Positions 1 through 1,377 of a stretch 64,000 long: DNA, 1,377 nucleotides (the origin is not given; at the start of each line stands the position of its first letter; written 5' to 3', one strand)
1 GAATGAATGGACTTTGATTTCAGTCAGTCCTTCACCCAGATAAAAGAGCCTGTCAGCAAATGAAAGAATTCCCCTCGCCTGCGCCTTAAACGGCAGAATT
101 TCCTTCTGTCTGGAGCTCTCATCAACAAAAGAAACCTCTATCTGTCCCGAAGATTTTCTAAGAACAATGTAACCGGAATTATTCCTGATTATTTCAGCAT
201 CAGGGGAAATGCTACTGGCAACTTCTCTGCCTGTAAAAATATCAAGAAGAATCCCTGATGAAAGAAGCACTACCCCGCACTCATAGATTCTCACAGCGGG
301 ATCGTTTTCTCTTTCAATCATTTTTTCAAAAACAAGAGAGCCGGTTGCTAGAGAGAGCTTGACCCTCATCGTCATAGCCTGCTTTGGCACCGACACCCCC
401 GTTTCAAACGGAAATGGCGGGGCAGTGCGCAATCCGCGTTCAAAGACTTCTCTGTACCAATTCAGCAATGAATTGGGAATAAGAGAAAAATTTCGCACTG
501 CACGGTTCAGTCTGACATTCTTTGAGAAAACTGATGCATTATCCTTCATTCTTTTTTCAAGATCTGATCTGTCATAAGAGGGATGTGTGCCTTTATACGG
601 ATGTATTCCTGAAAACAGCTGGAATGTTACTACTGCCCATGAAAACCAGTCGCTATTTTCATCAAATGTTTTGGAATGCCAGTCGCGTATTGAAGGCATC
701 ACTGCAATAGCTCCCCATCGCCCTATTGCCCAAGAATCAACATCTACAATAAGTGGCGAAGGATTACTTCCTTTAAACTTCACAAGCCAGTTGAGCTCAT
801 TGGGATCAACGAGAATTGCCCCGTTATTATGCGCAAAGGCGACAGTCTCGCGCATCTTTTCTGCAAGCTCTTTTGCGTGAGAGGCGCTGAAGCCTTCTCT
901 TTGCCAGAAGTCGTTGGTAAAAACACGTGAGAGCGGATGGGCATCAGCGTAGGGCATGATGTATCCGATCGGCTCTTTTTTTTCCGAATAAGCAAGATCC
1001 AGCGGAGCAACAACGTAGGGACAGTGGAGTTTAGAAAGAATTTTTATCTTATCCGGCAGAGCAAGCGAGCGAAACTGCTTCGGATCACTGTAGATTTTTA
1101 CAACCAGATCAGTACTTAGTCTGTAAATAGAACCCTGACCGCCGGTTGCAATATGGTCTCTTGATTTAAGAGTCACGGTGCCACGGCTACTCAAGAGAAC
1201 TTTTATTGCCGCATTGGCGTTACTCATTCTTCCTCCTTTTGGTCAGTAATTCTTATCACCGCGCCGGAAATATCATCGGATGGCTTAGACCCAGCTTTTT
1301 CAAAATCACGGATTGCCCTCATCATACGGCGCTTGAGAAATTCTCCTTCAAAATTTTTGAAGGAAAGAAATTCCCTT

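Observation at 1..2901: Complete TerY-P-type triad (vWA - PP2C phosphatase - Ser/Thr kinase); kinase ORF missed by the ORF track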

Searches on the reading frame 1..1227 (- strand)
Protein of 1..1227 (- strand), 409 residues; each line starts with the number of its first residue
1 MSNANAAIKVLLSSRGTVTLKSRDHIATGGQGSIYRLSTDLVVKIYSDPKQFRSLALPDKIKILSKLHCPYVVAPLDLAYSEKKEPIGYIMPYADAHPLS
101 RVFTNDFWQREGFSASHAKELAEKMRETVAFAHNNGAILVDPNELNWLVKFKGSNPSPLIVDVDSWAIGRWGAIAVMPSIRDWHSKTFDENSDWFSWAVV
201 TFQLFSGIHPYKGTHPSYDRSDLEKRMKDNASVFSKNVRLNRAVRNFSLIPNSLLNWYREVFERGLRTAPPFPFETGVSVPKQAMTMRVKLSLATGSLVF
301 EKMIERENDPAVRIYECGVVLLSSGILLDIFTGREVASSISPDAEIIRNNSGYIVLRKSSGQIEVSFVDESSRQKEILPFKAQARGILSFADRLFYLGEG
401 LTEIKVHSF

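Call 6: search_protein_families(library=pfam, proteins=[window:1-1227:-], max_evalue=1)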
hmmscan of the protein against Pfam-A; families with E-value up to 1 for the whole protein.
window:1-1227:- (409 aa): 2 families
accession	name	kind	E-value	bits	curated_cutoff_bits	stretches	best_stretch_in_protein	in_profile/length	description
PF00069.31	Pkinase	-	7.5e-07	29.2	31.7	2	40-150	26-132/263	Protein kinase domain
PF07714.23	PK_Tyr_Ser-Thr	-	0.0021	17.9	23.1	1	184-218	177-212/258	Protein tyrosine and serine/threonine kinase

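Call 7: search_protein_families(library=padloc, proteins=[window:1-1227:-], max_evalue=1)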
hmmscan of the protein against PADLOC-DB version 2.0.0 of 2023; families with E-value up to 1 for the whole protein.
window:1-1227:- (409 aa): 5 families
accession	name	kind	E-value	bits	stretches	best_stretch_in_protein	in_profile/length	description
PDLC04138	mad6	-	1.1e-05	22.5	2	55-137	97-174/659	mads_6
PDLC04047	PD-T4-6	-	0.003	14.7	1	60-148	61-143/327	-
PDLC04042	PD-T4-6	-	0.0047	14.6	1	184-217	185-218/292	-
PDLC04053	PD-T4-6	-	0.037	11.5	1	187-231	187-228/311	-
PDLC03920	MkoA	-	0.039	10.2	1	61-229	59-240/1112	-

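Call 8: search_protein_families(library=ncbifam, proteins=[window:1-1227:-], max_evalue=1)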
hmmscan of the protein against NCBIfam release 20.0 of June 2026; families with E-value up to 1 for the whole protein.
window:1-1227:- (409 aa): 2 families
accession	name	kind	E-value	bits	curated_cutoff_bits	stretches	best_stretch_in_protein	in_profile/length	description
NF047741.1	antiphage_MADS6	equivalog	0.00051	18.7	460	1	186-220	378-412/612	methylation-associated defense system protein kinase MAD6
NF038150.1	lanthi_synth_IV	equivalog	0.087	11.1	650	1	97-246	278-430/851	class IV lanthionine synthetase LanL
